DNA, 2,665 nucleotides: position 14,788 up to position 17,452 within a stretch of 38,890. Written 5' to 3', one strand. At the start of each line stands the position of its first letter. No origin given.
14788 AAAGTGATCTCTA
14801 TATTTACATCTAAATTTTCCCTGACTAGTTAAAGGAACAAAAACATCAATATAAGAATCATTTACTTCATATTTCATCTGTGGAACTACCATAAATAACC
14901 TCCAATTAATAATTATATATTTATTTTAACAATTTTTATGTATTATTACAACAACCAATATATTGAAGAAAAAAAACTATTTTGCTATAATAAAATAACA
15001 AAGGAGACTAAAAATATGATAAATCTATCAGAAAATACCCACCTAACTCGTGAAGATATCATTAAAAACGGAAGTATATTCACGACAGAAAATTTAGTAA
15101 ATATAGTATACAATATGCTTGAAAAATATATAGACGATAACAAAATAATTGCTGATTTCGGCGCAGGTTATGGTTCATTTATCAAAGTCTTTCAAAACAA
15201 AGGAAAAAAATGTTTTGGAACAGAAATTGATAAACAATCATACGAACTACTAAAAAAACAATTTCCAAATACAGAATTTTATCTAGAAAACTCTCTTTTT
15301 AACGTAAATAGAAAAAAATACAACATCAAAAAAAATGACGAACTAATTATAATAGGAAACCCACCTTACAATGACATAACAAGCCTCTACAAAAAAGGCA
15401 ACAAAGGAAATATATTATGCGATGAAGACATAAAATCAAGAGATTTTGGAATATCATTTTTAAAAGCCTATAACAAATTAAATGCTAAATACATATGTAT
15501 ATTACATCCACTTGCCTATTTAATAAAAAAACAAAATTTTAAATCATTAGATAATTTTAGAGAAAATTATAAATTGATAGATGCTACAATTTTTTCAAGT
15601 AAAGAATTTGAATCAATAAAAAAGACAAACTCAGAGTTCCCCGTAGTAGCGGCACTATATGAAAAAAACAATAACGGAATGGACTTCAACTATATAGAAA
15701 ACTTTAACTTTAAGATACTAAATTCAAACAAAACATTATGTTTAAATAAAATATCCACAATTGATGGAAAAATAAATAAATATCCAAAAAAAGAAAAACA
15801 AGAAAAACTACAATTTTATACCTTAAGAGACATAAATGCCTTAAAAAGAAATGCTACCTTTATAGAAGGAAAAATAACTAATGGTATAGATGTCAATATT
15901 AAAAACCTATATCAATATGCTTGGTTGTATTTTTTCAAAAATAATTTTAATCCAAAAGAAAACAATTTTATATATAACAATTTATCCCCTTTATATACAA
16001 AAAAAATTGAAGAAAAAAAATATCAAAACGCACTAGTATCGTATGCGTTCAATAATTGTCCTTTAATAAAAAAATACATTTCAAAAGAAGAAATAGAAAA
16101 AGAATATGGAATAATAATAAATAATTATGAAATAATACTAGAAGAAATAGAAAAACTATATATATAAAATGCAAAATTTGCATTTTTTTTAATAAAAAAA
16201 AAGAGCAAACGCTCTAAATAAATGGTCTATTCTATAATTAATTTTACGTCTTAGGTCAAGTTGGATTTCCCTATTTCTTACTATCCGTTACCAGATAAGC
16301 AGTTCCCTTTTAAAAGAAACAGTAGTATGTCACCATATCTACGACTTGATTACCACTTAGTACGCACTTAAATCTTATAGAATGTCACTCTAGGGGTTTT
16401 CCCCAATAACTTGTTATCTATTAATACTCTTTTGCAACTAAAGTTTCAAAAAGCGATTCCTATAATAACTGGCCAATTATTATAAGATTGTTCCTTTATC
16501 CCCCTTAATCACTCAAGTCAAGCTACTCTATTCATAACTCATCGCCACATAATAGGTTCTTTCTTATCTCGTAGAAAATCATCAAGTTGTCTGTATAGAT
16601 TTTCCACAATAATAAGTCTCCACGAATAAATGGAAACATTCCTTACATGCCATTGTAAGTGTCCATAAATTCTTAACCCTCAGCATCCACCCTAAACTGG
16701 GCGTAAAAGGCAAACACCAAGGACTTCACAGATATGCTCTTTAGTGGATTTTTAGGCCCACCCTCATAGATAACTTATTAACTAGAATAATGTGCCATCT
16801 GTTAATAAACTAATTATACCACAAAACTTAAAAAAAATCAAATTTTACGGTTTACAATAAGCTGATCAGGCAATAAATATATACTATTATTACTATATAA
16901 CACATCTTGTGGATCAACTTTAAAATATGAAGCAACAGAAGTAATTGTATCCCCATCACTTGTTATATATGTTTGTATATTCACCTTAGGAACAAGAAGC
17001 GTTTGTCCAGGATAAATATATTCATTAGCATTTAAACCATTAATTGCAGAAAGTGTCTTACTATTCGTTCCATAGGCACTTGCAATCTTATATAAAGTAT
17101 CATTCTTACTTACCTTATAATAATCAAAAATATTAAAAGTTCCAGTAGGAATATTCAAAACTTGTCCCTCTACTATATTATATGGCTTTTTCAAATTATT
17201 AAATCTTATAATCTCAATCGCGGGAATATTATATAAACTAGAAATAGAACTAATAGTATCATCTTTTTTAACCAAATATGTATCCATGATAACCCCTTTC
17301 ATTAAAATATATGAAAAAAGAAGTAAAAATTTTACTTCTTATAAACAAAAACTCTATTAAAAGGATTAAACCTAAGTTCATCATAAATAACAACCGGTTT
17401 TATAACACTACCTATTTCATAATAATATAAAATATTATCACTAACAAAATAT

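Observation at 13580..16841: Possible OLE-type ribonucleoprotein locus: OapA-like DxxxD membrane protein downstream of the large RNA, split by an inserted gene pair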

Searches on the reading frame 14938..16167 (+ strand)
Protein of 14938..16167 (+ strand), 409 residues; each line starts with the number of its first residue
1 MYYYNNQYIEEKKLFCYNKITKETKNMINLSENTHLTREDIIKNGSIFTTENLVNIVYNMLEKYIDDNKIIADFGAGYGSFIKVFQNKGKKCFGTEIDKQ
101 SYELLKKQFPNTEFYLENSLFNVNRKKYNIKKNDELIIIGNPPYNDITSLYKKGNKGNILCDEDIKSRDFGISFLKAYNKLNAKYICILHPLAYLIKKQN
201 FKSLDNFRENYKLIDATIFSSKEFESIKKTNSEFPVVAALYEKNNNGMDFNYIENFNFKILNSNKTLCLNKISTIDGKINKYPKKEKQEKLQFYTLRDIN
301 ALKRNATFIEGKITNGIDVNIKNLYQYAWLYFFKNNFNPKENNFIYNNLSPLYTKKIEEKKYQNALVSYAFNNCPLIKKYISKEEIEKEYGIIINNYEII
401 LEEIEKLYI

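Call 4: search_protein_families(library=pfam, proteins=[window:14938-16167:+], max_evalue=0.1)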
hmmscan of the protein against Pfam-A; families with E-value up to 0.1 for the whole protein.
window:14938-16167:+ (409 aa): 6 families
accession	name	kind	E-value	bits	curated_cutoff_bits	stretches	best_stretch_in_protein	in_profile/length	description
PF01555.25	N6_N4_Mtase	-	0.00042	20.8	26.7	1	40-106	159-220/221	DNA methylase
PF05175.20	MTS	-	0.014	15.5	23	1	62-146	28-110/170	Methyltransferase small domain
PF13489.12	Methyltransf_23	-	0.024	14.8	27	1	63-105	18-60/164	Methyltransferase domain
PF08241.18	Methyltransf_11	-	0.048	14.7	21.2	1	73-114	2-43/95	Methyltransferase domain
PF23626.1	CCD_aECM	-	0.058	13.8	27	0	366-382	20-36/54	aECM cysteine-cradle domain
PF01728.25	FtsJ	-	0.059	13.7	24.1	0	60-115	12-70/181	FtsJ-like methyltransferase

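Call 5: search_protein_families(library=ncbifam, proteins=[window:14938-16167:+], max_evalue=0.1)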
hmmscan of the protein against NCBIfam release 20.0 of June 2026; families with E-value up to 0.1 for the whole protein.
window:14938-16167:+ (409 aa): 3 families
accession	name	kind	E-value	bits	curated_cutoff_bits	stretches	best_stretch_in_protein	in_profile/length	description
NF000499.2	Erm23S_rRNA_broad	equivalog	1.6e-05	24.4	212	1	50-152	8-104/244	23S ribosomal RNA methyltransferase Erm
TIGR00755.1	ksgA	equivalog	4.8e-05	22.8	171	1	65-145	27-105/256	16S rRNA (adenine(1518)-N(6)/adenine(1519)-N(6))-dimethyltransferase RsmA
TIGR04371.1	methyltran_NanM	subfamily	0.00073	19.2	44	1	39-114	118-201/273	putative sugar O-methyltransferase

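Call 12: search_solved_structures(query=window:14938-16167:+, max_evalue=1, show_alignments=1)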
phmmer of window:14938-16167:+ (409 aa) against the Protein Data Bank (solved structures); distinct sequences matched with E-value up to 1: 7.
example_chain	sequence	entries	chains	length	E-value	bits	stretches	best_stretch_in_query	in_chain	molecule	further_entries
8x4g_A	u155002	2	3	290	0.023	17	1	64-129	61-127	Probable ribosomal RNA small subunit methyltransferase A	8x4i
8x3w_A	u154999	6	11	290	0.028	16.7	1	64-129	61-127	Probable ribosomal RNA small subunit methyltransferase A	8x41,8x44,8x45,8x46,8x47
8x4o_A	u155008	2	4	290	0.034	16.4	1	64-129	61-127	Probable ribosomal RNA small subunit methyltransferase A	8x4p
9rfr_A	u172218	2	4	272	0.038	16.3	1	43-200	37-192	Ubiquinone biosynthesis O-methyltransferase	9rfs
8x4l_A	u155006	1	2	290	0.04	16.2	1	64-128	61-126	Probable ribosomal RNA small subunit methyltransferase A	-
2cia_A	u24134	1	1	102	0.34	13.1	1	149-226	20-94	CYTOPLASMIC PROTEIN NCK2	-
6h2u_A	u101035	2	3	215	0.71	12.1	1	57-144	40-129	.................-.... protein 5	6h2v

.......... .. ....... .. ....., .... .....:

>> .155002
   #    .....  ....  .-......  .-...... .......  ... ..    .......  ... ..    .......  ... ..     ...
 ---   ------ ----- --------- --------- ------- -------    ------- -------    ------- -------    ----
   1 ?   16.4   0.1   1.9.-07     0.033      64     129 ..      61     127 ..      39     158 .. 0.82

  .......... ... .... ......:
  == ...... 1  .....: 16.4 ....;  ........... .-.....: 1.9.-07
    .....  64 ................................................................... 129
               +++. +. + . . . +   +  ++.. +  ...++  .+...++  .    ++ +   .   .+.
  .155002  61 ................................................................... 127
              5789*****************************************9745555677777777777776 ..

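Call 47: search_protein_families(library=pfam, proteins=[window:15016-16167:+], max_evalue=0.01)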
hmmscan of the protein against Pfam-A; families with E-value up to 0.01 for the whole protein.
window:15016-16167:+ (383 aa): 1 family
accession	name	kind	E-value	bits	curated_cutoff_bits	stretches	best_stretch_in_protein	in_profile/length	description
PF01555.25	N6_N4_Mtase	-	0.00065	20.1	26.7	1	20-80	160-220/221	DNA methylase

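Call 59: search_protein_families(library=padloc, proteins=[window:15016-16167:+], max_evalue=0.001)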
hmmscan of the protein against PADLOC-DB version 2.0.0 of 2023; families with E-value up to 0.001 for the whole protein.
window:15016-16167:+ (383 aa): 2 families
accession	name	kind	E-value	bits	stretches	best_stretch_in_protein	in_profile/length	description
PDLC03275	MTase_II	-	1.5e-55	187.1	1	7-318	5-300/343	Type II methyltransferase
PDLC04134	mad2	-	9.9e-07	25.9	1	16-120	268-369/492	mads_2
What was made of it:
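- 15016..16167 (+): Type II DNA methyltransferase, 383 aa. The ORF is open from 14938, but the true start is probably 15016. PADLOC MTase_II, 1.5e-55 (call 59).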

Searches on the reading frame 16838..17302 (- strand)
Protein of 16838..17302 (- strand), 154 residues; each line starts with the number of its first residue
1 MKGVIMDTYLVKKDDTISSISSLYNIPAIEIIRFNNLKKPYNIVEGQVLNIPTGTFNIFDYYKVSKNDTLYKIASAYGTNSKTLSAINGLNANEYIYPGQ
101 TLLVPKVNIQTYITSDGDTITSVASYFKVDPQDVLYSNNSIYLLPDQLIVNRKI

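Call 4: search_protein_families(library=pfam, proteins=[window:16838-17302:-], max_evalue=0.1)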
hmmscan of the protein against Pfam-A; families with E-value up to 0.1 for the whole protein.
window:16838-17302:- (154 aa): 8 families
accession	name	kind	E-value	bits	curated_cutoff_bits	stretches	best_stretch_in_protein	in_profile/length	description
PF01476.26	LysM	-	2.5e-29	101.4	20.9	2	62-105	1-43/43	LysM domain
PF23473.1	LysM3_LYK4_5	-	7.2e-20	71.3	29.3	3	62-105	5-47/48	LYK4/5 LysM3 domain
PF23446.1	LysM1_NFP_LYK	-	2.4e-11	44.8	36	2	68-105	16-54/60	NFP/LYK LysM1 domain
PF23462.1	LysM3_NFP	-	8.4e-08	33.1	28.1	1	111-140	4-33/48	NFP LysM3 domain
PF23577.1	LysM_RLK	-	9.8e-05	22.7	27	0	8-35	2-28/44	LysM domain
PF03347.19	TDH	-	0.017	15.1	27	1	24-81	31-89/165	Vibrio thermostable direct hemolysin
PF23472.1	LysM2_CERK1_LYK3_4_5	-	0.032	14.6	27.4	0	62-105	8-54/56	LYK3/4/5 LysM2 domain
PF00570.28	HRDC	-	0.086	13.3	23.8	0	62-97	24-59/68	HRDC domain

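Call 5: search_protein_families(library=ncbifam, proteins=[window:16838-17302:-], max_evalue=0.1)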
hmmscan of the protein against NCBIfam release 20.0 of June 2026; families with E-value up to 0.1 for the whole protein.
window:16838-17302:- (154 aa): 16 families
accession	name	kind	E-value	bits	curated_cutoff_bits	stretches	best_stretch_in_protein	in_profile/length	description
NF008050.0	PRK10783.1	equivalog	5.7e-13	48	508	2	61-141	345-434/457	murein transglycosylase D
NF050804.1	CellDivDipMCaul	equivalog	1e-12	47.7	900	2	62-138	311-387/634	cell division endopeptidase DipM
NF047755.1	LIC_10271_M23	exception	1e-11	45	180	2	60-107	25-72/207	LIC_10271 family cell wall hydrolase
NF040883.1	amid_act_ActS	equivalog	1.9e-11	43.7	375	2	7-52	34-79/242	amidase activator ActS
TIGR02907.1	spore_VI_D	equivalog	2e-11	44.1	169.85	1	8-52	301-344/344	stage VI sporulation protein D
TIGR02899.1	spore_safA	subfamily_domain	3.6e-11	42.8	67.85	1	64-105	1-43/44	SafA/ExsA family spore coat assembly protein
NF010723.1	PRK14125.1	equivalog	1e-07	31.8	60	1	62-105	35-85/87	cell division suppressor protein YneA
NF008399.0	PRK11198.1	equivalog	1.1e-07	32.4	134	1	60-106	96-147/149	peptidoglycan-binding protein LysM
NF052398.1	Agg_Promo_Fact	equivalog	2.8e-07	30.9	170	1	61-111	30-80/202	aggregation-promoting factor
NF004974.0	PRK06347.1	equivalog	6.4e-07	28.8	701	1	61-121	407-466/592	1,4-beta-N-acetylmuramoylhydrolase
NF008123.1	PRK10871.1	equivalog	4.6e-05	23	311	1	50-121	96-164/365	murein hydrolase activator NlpD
NF010495.0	PRK13914.1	equivalog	0.0001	21.4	647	0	64-108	32-75/481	invasion associated endopeptidase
NF047657.1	CellWlHdaseLepto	equivalog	0.00013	21.5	400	0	60-107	27-74/221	hypothetical protein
NF042931.1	SAG1386_EF1546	equivalog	0.00082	19.5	80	1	60-102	110-155/158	SAG1386/EF1546 family surface-associated protein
NF041208.1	celldiv_DipM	equivalog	0.001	18.4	740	0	8-54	185-230/419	cell division endopeptidase DipM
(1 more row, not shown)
